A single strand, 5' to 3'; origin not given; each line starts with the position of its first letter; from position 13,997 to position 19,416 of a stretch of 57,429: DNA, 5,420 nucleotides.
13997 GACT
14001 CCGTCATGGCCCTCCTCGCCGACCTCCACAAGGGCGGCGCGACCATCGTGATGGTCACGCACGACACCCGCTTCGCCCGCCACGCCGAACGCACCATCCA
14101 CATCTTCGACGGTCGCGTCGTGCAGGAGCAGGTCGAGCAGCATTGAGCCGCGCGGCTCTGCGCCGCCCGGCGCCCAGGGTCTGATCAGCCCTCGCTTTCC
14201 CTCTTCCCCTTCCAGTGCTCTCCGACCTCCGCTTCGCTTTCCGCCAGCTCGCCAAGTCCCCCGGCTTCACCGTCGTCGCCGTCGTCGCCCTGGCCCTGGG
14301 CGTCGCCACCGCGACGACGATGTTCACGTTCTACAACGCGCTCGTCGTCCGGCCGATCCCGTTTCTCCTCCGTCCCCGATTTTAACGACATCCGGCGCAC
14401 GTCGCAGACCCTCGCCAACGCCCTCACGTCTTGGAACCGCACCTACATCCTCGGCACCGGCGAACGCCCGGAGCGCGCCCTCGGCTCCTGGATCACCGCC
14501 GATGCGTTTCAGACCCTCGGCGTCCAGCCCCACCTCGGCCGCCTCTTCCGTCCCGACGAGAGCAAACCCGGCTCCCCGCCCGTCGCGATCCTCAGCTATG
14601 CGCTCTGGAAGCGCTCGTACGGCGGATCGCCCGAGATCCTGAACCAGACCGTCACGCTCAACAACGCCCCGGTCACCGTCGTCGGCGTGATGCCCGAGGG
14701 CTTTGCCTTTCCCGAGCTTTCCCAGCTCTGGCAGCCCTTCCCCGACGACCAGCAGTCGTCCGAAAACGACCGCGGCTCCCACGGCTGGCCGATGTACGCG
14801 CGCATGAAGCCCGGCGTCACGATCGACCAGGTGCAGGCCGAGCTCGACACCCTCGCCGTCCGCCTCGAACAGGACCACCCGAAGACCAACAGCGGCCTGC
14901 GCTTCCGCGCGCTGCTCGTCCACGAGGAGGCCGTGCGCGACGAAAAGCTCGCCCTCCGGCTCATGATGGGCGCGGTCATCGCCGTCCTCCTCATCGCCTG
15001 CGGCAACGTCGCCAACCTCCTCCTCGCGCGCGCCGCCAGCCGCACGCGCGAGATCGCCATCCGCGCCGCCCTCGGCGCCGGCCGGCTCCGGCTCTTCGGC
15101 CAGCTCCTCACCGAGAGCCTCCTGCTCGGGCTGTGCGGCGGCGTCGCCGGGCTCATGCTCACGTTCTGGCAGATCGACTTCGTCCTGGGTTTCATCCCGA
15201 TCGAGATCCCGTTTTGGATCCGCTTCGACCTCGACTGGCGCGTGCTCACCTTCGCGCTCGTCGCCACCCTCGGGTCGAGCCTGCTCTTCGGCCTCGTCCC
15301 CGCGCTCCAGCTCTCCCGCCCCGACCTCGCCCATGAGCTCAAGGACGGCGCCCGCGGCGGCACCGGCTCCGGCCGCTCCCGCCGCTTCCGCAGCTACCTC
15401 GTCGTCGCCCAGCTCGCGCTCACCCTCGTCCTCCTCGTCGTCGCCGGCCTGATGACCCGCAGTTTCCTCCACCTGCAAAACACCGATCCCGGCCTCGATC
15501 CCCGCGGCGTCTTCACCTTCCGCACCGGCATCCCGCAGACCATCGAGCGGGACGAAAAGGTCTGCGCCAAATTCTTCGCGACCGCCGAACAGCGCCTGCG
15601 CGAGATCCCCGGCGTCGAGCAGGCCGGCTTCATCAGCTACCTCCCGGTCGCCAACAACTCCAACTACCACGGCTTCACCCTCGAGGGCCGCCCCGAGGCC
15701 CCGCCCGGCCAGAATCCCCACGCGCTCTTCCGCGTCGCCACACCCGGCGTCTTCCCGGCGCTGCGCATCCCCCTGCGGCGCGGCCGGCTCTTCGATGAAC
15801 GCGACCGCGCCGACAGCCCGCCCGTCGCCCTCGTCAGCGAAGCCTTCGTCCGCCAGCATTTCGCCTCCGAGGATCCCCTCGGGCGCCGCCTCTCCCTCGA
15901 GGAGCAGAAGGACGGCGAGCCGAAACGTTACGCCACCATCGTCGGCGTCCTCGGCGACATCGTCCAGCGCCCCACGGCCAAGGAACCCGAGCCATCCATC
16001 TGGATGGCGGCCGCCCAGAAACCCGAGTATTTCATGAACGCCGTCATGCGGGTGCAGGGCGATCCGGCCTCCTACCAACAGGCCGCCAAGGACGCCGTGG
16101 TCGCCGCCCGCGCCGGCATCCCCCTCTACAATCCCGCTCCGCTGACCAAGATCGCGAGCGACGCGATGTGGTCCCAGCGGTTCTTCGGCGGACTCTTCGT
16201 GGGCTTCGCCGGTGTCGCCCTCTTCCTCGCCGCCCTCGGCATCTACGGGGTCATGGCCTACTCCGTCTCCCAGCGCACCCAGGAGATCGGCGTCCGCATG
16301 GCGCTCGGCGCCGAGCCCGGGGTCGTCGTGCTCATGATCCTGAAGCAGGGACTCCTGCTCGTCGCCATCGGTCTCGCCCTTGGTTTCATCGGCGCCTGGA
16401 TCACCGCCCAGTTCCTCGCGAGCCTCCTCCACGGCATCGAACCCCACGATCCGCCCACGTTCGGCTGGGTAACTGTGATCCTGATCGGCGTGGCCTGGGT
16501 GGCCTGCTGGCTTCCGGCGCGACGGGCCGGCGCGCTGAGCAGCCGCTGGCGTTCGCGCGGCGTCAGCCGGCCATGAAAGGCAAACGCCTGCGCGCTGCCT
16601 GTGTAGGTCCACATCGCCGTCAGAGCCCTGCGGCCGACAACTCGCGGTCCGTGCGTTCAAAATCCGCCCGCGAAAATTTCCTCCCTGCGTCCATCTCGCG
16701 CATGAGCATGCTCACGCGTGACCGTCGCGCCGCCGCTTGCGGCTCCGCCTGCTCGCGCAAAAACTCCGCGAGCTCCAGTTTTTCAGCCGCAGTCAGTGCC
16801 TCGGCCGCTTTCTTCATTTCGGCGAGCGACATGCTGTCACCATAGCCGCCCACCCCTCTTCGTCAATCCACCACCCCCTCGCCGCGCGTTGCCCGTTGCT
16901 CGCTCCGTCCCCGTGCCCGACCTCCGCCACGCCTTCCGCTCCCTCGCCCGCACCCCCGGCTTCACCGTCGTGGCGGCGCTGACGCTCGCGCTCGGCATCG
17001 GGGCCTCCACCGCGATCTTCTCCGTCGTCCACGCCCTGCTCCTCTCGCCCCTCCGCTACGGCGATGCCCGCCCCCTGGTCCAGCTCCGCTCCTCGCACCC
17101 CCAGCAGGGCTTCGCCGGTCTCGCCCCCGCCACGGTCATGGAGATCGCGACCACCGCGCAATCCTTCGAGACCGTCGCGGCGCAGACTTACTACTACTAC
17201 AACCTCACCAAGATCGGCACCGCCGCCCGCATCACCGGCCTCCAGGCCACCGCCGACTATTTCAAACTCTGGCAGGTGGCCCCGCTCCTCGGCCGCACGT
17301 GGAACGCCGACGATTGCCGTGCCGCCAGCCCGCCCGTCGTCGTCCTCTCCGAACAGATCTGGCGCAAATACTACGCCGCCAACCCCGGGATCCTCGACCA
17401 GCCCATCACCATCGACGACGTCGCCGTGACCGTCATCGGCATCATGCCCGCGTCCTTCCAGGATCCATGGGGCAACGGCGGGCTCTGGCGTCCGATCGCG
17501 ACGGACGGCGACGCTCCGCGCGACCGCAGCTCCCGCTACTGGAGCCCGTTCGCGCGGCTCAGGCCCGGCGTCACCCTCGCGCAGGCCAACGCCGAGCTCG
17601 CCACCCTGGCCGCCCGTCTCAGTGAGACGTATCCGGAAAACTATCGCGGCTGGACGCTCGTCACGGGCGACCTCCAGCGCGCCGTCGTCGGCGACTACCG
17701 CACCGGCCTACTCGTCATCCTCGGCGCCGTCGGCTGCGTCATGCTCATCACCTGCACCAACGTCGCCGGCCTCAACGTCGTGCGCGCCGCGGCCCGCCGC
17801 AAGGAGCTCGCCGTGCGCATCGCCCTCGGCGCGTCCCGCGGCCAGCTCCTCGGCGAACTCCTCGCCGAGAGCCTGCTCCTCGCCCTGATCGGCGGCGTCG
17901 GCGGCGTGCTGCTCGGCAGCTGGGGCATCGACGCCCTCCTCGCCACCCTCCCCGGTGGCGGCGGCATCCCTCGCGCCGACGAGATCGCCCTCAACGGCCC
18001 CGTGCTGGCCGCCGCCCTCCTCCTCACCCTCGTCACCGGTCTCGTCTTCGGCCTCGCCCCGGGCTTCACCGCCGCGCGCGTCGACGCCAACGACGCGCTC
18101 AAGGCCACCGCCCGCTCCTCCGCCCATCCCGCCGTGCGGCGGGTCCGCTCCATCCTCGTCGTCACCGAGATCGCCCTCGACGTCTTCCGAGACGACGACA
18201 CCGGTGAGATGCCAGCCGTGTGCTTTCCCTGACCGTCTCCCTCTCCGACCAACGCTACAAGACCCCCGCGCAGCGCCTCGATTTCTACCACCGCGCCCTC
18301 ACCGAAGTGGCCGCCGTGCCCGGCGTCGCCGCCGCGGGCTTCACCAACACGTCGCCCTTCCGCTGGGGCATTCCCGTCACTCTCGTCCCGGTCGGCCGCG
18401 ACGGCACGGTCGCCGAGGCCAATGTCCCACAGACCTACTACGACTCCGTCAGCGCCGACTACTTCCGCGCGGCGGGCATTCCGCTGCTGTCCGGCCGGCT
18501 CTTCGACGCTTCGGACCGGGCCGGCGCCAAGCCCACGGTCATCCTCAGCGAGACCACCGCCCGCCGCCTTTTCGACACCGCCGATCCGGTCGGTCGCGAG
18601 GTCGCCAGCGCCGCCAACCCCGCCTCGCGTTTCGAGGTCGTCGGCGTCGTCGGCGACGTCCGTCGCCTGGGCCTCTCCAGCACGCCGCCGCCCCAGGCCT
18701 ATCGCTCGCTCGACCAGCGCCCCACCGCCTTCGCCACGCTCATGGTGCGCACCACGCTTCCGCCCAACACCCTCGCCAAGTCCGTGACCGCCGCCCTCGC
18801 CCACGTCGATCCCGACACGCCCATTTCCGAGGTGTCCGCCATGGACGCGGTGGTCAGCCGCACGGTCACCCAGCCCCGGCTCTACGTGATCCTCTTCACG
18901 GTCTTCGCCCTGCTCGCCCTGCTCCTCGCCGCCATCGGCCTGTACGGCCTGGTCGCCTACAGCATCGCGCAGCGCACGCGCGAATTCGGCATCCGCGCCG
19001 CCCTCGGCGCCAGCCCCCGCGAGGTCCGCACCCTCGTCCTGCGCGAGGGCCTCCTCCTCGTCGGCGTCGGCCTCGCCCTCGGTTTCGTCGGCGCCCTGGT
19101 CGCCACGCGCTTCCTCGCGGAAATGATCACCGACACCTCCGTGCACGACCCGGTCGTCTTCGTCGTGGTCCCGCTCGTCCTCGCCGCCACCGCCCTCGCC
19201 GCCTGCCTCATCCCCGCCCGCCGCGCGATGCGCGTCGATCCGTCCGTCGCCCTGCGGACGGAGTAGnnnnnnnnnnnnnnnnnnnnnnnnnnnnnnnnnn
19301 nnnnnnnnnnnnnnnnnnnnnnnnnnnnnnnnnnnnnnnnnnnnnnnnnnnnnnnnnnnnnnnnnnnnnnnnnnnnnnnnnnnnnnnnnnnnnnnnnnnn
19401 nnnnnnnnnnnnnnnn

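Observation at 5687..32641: Local sigma54 regulon: an NtrC-type two-component system plus four identically built promoters wired to MacAB/ADOP exporter arrays (possible Bce-like sensing/detoxification module)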

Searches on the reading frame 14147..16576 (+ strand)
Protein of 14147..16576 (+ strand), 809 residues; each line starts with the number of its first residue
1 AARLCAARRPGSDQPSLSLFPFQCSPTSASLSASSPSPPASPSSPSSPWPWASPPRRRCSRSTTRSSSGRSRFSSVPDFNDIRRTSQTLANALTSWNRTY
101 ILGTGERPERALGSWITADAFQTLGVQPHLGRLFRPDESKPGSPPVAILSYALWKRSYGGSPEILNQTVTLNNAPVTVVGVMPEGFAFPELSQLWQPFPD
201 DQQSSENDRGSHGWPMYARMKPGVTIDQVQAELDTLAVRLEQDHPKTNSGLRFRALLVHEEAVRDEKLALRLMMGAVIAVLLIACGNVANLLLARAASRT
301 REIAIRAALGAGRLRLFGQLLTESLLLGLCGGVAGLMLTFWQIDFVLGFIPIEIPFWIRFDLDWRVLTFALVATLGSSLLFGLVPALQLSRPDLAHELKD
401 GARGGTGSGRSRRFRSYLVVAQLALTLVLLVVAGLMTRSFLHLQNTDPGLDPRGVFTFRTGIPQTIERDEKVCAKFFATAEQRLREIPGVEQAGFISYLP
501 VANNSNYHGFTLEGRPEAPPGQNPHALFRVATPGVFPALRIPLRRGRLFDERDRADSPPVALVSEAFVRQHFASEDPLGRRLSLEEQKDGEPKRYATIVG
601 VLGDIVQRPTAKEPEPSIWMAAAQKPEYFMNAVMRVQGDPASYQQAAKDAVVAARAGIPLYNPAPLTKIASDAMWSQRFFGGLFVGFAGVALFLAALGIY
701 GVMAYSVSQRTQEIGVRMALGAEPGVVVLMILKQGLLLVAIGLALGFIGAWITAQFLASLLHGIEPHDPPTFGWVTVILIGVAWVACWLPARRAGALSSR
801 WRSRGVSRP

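Call 8: search_protein_families(library=pfam, proteins=[window:14147-16576:+])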
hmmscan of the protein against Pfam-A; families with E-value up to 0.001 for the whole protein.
window:14147-16576:+ (809 aa): 2 families
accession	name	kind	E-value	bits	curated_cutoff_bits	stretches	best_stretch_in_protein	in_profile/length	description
PF12704.14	MacB_PCD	-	4.7e-29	102.6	27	2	74-235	54-206/207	MacB-like periplasmic core domain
PF02687.27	FtsX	-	8.5e-27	94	25.5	2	687-794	3-115/120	FtsX-like permease C-terminal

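Call 19: search_protein_families(library=ncbifam, proteins=[window:14147-16576:+])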
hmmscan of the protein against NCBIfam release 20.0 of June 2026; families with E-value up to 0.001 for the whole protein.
window:14147-16576:+ (809 aa): 2 families
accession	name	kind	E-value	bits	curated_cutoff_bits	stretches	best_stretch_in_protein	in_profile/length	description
TIGR03434.1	ADOP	subfamily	5.9e-247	821.7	622.3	1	64-795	63-792/803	ADOP family duplicated permease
NF007826.0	PRK10535.1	equivalog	2.9e-25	88.6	966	2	117-392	373-639/648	macrolide ABC transporter ATP-binding protein/permease MacB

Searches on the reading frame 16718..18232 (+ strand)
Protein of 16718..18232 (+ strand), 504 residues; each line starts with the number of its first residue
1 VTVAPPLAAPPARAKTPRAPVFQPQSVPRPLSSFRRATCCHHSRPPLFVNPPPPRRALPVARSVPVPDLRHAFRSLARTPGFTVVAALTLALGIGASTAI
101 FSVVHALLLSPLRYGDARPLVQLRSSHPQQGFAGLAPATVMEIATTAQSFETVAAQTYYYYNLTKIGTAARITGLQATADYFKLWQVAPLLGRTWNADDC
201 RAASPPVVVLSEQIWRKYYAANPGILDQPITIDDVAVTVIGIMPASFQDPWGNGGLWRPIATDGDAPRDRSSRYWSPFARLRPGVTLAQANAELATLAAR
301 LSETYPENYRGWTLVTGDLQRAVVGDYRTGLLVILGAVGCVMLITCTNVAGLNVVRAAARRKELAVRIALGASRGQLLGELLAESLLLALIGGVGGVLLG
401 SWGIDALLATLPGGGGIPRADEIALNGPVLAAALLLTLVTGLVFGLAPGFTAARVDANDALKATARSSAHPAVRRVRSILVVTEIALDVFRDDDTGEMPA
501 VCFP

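Call 8: search_protein_families(library=pfam, proteins=[window:16718-18232:+])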
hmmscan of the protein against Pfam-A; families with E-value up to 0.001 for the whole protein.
window:16718-18232:+ (504 aa): 2 families
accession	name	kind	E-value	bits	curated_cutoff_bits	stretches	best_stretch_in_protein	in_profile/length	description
PF12704.14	MacB_PCD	-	4.1e-25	89.7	27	1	83-296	1-206/207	MacB-like periplasmic core domain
PF02687.27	FtsX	-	6.6e-11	42.8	25.5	1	338-453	4-116/120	FtsX-like permease C-terminal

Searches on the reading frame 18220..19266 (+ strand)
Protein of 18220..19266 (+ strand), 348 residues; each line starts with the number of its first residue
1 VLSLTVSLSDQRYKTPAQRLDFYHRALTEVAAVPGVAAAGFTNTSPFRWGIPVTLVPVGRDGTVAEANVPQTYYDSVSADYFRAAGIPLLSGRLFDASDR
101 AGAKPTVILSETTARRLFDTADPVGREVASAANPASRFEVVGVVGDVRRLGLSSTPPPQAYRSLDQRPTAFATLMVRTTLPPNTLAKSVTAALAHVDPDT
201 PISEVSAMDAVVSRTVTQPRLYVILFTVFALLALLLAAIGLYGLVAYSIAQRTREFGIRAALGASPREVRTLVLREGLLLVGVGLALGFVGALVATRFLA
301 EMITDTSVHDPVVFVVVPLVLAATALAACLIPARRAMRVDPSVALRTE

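Call 8: search_protein_families(library=pfam, proteins=[window:18220-19266:+])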
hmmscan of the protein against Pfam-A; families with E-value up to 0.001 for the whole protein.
window:18220-19266:+ (348 aa): 2 families
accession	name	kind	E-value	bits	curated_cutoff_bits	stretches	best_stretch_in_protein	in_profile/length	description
PF02687.27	FtsX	-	1.1e-18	67.8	25.5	1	228-341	2-120/120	FtsX-like permease C-terminal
PF12704.14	MacB_PCD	-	6.1e-14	53.2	27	1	32-189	65-200/207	MacB-like periplasmic core domain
